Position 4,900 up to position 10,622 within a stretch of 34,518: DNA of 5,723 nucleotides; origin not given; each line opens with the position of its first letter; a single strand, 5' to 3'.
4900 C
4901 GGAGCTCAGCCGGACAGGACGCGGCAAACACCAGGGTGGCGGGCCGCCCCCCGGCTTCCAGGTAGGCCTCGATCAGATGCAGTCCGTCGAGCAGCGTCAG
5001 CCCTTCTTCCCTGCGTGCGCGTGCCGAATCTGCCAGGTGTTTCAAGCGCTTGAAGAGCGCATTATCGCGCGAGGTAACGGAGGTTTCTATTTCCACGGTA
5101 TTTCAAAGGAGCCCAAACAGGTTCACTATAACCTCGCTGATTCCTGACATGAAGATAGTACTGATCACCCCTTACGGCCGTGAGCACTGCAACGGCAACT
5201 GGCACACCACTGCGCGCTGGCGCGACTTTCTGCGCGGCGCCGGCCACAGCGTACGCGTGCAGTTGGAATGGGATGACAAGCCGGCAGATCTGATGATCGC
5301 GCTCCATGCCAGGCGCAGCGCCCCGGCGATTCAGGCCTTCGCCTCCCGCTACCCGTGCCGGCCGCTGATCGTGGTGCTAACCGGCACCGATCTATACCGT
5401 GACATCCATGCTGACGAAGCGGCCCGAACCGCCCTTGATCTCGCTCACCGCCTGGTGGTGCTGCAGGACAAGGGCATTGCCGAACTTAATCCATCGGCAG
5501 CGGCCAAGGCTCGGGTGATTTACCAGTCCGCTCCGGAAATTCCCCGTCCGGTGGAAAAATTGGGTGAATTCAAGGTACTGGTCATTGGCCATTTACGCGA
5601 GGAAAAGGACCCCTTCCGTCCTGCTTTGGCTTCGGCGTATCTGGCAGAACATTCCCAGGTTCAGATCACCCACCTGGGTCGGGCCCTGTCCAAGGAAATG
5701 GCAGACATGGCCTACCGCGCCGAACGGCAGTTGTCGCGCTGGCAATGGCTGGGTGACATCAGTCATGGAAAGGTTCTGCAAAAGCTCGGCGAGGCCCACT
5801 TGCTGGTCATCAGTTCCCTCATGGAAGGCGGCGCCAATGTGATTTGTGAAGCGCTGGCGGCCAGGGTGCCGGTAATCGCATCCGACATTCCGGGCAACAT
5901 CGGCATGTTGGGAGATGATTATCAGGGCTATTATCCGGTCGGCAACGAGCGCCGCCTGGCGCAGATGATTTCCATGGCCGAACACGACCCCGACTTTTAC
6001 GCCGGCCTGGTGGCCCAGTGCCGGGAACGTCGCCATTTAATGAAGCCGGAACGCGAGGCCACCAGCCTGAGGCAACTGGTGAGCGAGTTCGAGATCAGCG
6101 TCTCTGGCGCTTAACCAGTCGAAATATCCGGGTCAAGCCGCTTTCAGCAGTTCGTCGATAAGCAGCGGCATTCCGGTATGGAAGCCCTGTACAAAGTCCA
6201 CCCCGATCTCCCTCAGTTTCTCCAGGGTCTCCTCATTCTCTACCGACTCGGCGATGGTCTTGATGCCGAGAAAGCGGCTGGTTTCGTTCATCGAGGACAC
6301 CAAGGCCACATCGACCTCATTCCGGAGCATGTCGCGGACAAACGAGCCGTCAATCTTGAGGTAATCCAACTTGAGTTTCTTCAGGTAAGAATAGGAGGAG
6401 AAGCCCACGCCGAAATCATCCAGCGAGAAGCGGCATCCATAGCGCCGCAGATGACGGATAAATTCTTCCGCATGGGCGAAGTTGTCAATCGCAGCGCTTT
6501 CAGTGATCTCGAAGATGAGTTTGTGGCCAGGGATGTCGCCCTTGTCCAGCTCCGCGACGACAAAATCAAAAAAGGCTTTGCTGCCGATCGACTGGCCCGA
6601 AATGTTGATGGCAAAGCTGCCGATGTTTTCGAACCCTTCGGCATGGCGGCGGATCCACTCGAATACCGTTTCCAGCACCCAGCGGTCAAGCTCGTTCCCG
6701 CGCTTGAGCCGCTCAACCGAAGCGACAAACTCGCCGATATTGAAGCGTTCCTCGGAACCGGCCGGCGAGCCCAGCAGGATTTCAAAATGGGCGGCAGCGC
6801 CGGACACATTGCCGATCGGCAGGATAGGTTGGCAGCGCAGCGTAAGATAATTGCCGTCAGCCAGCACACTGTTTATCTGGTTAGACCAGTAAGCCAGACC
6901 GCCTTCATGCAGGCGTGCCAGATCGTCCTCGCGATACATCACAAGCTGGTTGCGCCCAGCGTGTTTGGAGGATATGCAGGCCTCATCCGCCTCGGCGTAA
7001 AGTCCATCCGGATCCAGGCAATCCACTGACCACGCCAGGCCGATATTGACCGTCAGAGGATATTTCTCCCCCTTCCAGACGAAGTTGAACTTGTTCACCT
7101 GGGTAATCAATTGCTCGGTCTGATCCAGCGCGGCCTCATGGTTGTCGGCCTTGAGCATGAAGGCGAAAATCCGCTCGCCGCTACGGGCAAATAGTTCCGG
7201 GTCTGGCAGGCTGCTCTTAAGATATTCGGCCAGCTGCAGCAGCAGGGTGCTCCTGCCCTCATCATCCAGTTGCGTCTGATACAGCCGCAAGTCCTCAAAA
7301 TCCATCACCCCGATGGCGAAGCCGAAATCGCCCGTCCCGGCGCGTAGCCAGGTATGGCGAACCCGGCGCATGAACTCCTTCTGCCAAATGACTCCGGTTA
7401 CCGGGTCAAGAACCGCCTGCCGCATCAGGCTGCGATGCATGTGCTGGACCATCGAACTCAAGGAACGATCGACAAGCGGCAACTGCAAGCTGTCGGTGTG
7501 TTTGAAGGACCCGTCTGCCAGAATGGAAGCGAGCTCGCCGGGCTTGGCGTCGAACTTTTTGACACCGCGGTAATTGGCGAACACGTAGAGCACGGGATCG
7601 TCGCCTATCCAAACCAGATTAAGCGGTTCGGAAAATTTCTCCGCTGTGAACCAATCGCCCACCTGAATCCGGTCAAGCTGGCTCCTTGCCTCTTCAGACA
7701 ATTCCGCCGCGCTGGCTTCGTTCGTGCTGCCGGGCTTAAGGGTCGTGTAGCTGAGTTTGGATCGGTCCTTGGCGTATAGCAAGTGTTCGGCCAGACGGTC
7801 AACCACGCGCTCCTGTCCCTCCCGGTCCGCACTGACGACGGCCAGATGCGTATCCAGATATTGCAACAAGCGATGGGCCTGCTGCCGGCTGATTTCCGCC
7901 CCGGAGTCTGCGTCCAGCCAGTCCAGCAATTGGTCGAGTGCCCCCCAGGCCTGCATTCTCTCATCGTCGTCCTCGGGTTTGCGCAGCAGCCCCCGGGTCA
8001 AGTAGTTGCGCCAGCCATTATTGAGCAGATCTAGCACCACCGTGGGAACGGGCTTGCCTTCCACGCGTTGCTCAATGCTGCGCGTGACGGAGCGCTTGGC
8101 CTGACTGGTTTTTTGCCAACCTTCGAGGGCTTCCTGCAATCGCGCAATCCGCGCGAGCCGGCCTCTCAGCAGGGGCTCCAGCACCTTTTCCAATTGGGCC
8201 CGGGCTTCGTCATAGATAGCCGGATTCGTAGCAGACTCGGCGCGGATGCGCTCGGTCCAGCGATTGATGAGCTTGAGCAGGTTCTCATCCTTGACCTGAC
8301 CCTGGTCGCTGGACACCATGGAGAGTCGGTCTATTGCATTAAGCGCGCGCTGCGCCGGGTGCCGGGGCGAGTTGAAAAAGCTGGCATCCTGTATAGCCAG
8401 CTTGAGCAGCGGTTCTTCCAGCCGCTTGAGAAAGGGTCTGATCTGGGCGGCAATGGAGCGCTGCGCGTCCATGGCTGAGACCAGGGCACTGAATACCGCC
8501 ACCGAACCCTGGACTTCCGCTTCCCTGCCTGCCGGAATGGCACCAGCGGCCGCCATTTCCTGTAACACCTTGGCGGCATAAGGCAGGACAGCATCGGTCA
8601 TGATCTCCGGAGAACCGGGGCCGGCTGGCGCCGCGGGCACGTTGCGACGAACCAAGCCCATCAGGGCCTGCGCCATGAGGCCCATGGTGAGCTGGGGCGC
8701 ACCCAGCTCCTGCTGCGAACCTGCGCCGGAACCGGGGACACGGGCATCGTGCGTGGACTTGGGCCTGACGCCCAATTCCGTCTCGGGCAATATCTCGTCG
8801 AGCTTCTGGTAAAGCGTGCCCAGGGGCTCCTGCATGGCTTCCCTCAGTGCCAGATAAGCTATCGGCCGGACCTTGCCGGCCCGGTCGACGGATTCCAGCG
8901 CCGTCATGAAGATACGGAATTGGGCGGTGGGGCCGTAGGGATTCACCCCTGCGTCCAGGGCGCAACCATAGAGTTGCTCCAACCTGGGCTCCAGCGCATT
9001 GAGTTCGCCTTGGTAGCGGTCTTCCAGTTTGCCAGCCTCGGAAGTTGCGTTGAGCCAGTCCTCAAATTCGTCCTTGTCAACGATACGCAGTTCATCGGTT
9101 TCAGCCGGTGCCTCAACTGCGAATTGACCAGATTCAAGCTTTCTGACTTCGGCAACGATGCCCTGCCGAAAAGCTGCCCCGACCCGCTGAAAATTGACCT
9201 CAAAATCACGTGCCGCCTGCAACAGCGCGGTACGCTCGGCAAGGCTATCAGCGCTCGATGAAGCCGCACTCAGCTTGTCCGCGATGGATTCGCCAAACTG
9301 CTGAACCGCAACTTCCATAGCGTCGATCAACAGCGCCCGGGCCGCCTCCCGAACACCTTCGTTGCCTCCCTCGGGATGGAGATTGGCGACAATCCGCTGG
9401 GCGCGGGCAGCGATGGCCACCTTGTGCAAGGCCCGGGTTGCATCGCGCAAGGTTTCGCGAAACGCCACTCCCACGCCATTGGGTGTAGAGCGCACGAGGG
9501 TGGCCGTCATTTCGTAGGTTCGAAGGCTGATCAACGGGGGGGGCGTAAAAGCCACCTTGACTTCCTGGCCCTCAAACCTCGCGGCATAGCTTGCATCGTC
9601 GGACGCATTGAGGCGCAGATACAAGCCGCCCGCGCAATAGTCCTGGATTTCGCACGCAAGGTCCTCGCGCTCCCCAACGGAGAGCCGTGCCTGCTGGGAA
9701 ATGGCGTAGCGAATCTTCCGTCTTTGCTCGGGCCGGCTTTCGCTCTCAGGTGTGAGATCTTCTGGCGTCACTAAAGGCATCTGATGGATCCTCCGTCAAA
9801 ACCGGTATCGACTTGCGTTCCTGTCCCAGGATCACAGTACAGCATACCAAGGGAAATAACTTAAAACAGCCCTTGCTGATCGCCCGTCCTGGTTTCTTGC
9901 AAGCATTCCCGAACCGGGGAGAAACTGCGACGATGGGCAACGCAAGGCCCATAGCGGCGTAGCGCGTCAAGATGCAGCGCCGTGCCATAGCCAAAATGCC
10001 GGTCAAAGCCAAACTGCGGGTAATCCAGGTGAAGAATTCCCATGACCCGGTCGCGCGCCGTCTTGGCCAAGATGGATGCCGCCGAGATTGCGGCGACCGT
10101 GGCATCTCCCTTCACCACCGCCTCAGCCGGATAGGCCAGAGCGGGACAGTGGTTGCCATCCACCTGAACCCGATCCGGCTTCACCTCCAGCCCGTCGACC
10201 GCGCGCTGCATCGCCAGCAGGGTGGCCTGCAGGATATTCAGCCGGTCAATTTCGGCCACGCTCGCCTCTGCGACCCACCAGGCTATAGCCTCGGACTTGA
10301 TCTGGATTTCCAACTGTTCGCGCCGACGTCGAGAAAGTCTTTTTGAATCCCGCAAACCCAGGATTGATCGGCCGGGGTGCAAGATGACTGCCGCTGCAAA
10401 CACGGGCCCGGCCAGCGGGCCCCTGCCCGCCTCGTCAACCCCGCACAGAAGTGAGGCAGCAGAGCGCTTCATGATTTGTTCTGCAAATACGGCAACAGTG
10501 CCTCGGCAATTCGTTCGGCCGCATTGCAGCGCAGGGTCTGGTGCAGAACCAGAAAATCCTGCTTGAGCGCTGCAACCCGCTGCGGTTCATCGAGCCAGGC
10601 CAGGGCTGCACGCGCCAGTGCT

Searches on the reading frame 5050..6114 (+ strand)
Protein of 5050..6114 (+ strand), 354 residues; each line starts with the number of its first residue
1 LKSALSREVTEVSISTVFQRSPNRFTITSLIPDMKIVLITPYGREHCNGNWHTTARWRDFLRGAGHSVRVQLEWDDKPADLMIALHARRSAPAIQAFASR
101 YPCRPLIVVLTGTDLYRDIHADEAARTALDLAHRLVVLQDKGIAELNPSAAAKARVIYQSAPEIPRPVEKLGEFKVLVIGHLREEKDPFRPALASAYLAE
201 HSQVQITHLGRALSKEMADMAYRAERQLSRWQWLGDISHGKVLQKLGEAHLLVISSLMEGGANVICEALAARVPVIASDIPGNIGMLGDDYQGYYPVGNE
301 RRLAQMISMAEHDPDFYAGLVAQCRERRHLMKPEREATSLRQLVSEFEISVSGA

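Call 27: search_protein_families(library=pfam, proteins=[window:5050-6114:+], max_evalue=0.00001)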
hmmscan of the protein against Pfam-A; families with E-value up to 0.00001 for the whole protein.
window:5050-6114:+ (354 aa): 2 families
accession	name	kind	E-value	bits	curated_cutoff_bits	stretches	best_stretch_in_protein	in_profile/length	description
PF00534.26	Glycos_transf_1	-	7.6e-14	52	26.4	1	169-320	11-165/172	Glycosyl transferases group 1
PF13692.12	Glyco_trans_1_4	-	7.1e-10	39.7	27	1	175-307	3-136/142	Glycosyl transferases group 1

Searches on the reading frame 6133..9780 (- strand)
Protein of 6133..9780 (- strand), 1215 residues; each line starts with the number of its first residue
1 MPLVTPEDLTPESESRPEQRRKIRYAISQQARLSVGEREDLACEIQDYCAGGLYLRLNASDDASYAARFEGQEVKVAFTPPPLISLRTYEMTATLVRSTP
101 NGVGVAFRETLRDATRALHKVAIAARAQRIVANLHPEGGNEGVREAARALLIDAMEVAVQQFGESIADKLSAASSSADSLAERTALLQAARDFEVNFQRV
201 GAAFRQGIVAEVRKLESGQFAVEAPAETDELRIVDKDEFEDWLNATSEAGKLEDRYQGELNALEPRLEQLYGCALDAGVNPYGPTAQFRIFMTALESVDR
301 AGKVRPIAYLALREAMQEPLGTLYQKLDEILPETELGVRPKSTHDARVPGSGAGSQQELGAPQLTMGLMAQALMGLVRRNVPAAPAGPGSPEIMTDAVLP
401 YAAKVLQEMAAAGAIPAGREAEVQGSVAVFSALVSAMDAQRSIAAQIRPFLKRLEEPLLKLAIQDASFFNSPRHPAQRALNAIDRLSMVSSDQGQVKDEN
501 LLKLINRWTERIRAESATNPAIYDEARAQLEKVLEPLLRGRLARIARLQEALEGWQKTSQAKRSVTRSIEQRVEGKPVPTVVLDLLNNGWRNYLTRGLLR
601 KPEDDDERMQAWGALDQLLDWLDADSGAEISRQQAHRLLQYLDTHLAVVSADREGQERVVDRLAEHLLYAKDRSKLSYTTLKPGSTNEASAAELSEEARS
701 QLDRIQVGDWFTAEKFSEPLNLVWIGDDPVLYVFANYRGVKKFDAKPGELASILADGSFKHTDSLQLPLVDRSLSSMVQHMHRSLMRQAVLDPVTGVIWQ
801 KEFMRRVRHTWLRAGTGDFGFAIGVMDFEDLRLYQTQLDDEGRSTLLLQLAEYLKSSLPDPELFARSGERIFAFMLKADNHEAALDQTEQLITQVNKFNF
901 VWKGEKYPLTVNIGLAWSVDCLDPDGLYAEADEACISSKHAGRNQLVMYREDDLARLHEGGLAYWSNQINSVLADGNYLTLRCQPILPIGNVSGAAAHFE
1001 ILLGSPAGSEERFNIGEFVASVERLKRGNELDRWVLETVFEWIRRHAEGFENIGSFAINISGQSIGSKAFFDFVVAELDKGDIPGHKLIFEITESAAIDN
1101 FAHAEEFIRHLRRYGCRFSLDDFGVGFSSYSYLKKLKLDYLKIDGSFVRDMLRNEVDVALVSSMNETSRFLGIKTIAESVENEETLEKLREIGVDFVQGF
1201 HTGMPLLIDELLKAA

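Call 27: search_protein_families(library=pfam, proteins=[window:6133-9780:-], max_evalue=0.00001)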
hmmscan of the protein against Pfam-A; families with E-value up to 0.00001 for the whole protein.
window:6133-9780:- (1215 aa): 3 families
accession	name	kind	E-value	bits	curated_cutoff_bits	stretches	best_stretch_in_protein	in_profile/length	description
PF07793.16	DUF1631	-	9.4e-75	252.9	33.7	2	435-780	365-740/741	Protein of unknown function (DUF1631)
PF00563.25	EAL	-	1.6e-53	182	31.3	1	977-1205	11-236/236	EAL domain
PF00990.26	GGDEF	-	2.2e-11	44.2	23.8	1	789-945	1-161/161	Diguanylate cyclase, GGDEF domain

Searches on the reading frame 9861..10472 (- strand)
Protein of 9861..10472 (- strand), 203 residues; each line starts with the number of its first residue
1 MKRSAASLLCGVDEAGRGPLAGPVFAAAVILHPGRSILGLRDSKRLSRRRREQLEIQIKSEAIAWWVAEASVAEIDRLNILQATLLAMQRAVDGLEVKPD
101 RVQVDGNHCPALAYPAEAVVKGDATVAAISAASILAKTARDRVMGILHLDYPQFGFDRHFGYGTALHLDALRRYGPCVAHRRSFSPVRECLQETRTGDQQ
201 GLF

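Call 27: search_protein_families(library=pfam, proteins=[window:9861-10472:-], max_evalue=0.00001)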
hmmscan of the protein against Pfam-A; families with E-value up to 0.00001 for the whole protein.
window:9861-10472:- (203 aa): 1 family
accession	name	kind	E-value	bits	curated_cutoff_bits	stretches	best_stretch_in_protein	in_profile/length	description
PF01351.25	RNase_HII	-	2.6e-40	138.9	25.8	1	10-186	1-198/199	Ribonuclease HII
